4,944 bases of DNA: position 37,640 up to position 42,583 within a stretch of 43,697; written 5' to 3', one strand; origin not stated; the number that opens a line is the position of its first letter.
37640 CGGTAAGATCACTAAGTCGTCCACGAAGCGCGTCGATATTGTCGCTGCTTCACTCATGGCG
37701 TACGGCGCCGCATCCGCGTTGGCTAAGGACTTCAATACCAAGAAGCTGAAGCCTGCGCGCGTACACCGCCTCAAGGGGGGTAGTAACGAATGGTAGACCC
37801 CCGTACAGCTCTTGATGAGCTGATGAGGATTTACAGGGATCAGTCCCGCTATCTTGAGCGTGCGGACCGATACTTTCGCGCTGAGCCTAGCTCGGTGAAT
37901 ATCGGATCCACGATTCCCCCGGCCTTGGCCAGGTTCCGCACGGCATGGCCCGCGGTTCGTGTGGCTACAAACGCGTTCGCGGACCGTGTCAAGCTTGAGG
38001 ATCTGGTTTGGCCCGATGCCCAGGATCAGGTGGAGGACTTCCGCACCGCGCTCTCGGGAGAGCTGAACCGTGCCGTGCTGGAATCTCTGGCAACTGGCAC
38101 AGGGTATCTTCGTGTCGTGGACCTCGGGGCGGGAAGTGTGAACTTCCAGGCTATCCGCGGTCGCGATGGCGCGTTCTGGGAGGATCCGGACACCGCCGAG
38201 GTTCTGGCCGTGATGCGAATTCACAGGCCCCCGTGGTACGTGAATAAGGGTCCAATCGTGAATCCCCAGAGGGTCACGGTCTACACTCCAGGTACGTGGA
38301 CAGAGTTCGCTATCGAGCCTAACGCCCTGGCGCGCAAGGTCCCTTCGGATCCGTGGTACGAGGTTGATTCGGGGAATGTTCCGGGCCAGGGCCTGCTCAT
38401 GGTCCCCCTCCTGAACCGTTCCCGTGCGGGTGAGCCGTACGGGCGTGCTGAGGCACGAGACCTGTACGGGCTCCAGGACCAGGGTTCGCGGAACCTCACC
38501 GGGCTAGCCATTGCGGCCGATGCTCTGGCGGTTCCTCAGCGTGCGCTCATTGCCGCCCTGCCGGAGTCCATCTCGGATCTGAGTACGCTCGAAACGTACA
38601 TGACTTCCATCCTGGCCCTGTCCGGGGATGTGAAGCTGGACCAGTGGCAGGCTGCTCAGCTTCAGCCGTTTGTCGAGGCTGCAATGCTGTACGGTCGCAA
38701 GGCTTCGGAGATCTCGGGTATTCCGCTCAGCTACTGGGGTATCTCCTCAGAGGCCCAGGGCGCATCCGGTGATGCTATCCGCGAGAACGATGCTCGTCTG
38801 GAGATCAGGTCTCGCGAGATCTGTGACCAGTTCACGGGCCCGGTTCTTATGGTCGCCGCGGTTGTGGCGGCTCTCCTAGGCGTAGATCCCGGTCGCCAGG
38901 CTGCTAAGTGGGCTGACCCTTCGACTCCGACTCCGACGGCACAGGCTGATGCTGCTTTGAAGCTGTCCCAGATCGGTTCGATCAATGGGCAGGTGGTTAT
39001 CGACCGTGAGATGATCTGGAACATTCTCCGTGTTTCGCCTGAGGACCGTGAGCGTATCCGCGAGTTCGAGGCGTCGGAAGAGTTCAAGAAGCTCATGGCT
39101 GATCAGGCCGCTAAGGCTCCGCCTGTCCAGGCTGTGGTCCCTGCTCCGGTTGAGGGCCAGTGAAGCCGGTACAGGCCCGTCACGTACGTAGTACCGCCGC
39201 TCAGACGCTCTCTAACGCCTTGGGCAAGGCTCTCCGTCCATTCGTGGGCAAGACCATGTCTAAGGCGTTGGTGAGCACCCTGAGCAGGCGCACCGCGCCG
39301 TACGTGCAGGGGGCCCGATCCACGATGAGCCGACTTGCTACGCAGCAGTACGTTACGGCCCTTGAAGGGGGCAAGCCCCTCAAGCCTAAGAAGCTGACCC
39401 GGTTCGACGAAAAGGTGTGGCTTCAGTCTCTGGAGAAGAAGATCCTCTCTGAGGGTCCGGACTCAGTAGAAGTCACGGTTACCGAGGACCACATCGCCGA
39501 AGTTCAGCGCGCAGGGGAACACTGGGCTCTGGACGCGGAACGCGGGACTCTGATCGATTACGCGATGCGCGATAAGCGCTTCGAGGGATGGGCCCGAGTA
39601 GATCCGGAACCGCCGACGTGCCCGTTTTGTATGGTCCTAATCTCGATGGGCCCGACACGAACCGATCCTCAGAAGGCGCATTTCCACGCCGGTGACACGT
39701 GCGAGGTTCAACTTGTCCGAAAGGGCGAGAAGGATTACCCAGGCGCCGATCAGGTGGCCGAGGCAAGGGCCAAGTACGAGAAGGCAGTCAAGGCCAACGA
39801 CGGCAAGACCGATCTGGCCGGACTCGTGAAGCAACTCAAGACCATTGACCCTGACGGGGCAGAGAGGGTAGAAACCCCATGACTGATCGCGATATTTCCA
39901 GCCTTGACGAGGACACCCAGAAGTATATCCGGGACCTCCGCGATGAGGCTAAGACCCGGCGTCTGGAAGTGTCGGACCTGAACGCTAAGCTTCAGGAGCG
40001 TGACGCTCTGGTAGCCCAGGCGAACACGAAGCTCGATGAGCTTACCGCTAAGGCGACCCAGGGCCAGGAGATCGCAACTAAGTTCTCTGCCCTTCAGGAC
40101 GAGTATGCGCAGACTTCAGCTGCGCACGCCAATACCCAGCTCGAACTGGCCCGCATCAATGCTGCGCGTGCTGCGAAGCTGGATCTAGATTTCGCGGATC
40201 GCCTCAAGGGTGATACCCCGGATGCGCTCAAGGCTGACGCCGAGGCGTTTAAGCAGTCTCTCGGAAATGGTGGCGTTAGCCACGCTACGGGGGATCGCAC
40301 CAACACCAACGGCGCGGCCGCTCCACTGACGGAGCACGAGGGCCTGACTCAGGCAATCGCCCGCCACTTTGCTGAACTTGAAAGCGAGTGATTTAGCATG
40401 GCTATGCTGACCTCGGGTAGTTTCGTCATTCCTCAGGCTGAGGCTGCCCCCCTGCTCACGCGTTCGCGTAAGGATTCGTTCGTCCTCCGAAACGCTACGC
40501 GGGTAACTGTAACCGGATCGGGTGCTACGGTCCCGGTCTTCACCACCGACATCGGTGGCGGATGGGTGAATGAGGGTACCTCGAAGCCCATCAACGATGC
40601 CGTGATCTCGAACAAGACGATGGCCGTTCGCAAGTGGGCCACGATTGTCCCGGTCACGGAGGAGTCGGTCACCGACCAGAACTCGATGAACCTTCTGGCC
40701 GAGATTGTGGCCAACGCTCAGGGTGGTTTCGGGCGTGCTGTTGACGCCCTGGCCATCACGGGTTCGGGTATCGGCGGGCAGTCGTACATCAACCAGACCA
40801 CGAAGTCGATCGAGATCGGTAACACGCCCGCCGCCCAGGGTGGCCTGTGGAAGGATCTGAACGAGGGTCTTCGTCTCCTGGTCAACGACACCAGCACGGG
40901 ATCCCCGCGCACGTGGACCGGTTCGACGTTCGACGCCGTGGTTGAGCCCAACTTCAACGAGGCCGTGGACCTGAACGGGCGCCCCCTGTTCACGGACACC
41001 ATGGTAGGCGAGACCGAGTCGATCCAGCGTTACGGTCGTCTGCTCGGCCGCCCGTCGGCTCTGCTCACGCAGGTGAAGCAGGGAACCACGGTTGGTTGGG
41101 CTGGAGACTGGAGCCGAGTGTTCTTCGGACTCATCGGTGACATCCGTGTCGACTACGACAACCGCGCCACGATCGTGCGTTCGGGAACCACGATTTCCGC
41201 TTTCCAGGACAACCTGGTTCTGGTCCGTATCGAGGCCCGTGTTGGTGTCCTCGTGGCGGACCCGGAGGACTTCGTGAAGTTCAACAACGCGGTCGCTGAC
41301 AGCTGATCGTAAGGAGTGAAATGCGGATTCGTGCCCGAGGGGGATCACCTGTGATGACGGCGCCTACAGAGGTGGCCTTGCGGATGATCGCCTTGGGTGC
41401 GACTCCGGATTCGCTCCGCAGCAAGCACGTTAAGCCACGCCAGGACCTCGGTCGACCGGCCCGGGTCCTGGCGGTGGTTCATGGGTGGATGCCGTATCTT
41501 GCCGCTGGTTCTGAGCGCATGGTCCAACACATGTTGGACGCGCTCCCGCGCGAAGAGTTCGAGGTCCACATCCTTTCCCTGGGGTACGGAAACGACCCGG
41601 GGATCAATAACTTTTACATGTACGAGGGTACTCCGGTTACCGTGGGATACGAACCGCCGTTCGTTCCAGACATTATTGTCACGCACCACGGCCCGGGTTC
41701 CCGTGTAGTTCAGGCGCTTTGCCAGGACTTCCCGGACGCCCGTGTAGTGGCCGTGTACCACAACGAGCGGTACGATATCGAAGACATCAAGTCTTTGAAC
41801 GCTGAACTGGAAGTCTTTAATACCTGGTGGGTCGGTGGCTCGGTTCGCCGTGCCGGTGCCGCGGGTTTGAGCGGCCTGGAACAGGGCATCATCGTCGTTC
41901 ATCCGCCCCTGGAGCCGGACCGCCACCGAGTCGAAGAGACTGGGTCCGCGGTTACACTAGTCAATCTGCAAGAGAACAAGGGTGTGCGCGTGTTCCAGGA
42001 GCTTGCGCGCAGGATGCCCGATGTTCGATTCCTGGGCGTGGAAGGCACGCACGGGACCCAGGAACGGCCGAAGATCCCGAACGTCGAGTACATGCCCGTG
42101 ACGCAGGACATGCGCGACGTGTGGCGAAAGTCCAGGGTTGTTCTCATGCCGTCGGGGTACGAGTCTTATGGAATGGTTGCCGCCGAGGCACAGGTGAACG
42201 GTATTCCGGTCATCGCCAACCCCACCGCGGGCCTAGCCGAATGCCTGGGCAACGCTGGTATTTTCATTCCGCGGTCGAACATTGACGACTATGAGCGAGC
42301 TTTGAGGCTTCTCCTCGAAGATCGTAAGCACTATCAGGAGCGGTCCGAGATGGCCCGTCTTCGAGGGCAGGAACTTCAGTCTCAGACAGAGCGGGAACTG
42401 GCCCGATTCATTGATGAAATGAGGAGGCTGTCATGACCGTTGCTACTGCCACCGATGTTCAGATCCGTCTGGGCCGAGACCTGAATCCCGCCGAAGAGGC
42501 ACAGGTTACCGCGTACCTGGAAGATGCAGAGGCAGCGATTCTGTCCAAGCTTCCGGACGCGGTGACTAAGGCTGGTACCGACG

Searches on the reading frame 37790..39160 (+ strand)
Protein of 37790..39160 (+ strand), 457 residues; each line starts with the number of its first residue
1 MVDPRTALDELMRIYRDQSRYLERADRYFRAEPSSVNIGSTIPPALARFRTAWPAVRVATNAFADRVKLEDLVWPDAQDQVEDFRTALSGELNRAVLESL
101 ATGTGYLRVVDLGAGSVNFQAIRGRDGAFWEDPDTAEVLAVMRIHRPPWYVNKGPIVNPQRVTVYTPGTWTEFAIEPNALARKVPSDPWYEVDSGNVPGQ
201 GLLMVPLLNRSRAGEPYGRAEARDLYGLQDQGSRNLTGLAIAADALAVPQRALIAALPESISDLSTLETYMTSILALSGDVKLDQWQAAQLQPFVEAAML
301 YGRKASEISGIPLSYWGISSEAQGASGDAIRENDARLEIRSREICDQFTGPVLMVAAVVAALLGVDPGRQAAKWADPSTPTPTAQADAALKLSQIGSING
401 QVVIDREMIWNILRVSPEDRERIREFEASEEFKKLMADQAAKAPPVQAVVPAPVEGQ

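Call 83: search_protein_families(library=phrogs, proteins=[window:37790-39160:+], max_evalue=0.0001)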
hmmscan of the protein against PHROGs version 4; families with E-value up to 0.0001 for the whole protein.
window:37790-39160:+ (457 aa): 1 family
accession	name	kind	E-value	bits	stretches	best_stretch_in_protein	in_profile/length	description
phrog_104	-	head and packaging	1.8e-57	196.2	1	2-452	38-490/550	portal protein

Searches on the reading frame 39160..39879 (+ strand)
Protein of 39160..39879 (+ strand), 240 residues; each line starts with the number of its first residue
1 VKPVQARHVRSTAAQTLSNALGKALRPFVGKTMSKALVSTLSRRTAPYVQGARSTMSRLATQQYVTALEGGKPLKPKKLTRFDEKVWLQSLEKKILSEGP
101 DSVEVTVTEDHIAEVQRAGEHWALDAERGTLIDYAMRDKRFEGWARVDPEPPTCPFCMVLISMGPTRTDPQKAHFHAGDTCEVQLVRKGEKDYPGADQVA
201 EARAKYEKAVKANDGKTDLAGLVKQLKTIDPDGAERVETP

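Call 83: search_protein_families(library=phrogs, proteins=[window:39160-39879:+], max_evalue=0.0001)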
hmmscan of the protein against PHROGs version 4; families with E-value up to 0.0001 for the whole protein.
window:39160-39879:+ (240 aa): 1 family
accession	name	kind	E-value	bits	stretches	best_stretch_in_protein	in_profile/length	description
phrog_193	-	head and packaging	1.5e-15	58.7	1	27-236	47-287/449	head maturation protease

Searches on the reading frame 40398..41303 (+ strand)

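Call 83: search_protein_families(library=phrogs, proteins=[window:40398-41303:+], max_evalue=0.0001)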
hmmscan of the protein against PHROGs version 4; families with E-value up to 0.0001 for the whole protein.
window:40398-41303:+ (302 aa): 2 families
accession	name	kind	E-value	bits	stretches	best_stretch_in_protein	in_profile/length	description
phrog_10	-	head and packaging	1.6e-35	124.3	1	4-300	362-638/752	major head protein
phrog_617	-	head and packaging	1.1e-05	25.6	1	27-295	368-621/626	major head protein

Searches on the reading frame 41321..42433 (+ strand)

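Call 83: search_protein_families(library=phrogs, proteins=[window:41321-42433:+], max_evalue=0.0001)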
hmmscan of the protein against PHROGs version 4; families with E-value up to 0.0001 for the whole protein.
window:41321-42433:+ (371 aa): 2 families
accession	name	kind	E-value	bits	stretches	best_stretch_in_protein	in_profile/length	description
phrog_26352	-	unknown function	2e-56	192.3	1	45-363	6-328/346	-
phrog_2170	-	moron, auxiliary metabolic gene and host takeover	9.1e-11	42.4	1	222-328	198-331/374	glycosyltransferase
